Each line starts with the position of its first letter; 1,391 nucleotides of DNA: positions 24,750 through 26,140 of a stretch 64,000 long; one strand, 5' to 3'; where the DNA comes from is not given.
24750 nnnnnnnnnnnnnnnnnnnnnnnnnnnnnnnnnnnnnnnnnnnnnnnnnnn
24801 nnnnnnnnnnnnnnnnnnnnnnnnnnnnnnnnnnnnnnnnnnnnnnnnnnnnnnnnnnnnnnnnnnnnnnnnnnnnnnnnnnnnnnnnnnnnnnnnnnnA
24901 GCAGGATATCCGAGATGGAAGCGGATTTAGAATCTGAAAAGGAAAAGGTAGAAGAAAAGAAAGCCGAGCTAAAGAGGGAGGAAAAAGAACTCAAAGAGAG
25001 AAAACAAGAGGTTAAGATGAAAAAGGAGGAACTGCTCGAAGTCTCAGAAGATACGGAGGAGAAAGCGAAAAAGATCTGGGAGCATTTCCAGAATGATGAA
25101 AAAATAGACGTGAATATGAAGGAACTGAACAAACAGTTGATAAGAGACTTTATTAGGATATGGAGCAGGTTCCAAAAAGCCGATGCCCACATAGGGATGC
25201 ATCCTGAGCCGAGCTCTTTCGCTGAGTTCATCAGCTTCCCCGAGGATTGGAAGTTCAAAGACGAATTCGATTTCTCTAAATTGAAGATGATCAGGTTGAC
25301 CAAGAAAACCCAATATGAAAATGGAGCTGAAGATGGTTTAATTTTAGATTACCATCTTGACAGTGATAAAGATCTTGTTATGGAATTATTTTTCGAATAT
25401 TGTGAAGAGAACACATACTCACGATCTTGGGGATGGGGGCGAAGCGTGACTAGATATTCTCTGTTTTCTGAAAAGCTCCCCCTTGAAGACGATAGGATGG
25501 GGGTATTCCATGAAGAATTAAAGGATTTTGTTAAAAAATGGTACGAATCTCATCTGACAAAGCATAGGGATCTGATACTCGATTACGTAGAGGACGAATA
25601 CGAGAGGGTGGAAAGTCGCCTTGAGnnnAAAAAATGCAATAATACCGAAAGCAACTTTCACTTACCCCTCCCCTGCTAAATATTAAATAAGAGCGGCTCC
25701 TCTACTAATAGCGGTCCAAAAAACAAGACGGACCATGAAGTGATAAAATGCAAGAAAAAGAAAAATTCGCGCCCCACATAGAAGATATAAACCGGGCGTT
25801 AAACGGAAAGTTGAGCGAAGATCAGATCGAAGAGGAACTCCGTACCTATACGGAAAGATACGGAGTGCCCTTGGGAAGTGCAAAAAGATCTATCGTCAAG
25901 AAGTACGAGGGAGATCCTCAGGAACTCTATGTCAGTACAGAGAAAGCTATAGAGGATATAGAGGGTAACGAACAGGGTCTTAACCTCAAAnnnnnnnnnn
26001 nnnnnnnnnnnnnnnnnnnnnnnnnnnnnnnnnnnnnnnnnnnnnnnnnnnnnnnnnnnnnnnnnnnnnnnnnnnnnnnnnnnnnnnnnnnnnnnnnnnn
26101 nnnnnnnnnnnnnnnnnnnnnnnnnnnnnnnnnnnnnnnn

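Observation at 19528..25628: Stand-alone domain protein and a giant coiled-coil protein sharing the same C-terminal domain, in tandem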

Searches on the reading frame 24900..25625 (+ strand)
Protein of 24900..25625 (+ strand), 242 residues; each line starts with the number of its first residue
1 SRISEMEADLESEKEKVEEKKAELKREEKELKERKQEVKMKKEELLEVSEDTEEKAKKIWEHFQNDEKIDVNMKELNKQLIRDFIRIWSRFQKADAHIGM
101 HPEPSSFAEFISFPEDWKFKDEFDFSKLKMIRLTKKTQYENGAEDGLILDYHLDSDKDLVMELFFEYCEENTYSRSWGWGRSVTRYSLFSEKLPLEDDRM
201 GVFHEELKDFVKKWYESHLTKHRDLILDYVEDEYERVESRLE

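Call 4: search_protein_families(library=pfam, proteins=[window:24900-25625:+], max_evalue=1)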
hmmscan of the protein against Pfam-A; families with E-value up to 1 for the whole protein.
window:24900-25625:+ (242 aa): 5 families
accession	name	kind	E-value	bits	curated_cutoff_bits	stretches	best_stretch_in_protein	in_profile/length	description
PF21007.2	FBF1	-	0.016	14.2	45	1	5-74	338-407/524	Fas-binding factor 1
PF19498.4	DUF6033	-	0.024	14.9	25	1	4-64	111-160/205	Protein of unknown function (DUF6033)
PF14566.11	PTPlike_phytase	-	0.13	12.7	27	1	13-93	28-113/158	Inositol hexakisphosphate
PF10186.14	ATG14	-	0.19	11.3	33.2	1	2-65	77-133/347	Vacuolar sorting 38 and autophagy-related subunit 14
PF12072.13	RNase_Y_N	-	0.23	11.3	32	1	2-82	86-165/201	RNase Y N-terminal region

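Call 74: predict_structure(alignment_id=A3)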
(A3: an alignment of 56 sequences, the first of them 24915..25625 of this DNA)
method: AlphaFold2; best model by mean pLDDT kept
length: 237 residues; sequences in the alignment: 56
mean_pLDDT: 82.8   pTM: 0.66
mean pLDDT of the five models: 82.8, 81.2, 80.7, 80.0, 78.8
residues with pLDDT >= 90: 89; 70-90: 100; 50-70: 47; < 50: 1
segments of 3 or more residues with pLDDT < 50: none
pLDDT, mean of each block of 10 residues (from residue 1): 83 92 85 69 63 60 75 93 82 78 78 86 90 63 92 92 82 84 94 94 95 90 95 72
secondary structure, 60 per line:
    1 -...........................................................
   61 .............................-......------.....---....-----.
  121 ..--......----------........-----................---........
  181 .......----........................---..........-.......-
elements in order: H2-89 E91-96 E103-107 E111-114 E125-130 E141-148 E154-169 E173-187 H192-215 H219-228 E230-236

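Call 79: search_protein_families(library=padloc, proteins=[window:24915-25625:+], max_evalue=0.01)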
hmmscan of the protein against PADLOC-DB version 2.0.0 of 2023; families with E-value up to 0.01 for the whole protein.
window:24915-25625:+ (237 aa): 0 families

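Call 80: search_protein_families(library=phrogs, proteins=[window:24915-25625:+], max_evalue=0.01)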
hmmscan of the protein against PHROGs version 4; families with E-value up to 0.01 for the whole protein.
window:24915-25625:+ (237 aa): 0 families

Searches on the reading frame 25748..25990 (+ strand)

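Call 69: search_protein_families(library=pfam, proteins=[window:25748-25990:+], max_evalue=10)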
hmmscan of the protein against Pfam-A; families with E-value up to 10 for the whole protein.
window:25748-25990:+ (81 aa): 1 family
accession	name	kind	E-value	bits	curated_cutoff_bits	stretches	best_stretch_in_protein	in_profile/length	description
PF01442.23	Apolipoprotein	-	0.086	13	90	1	4-72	116-182/190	Apolipoprotein A1/A4/E domain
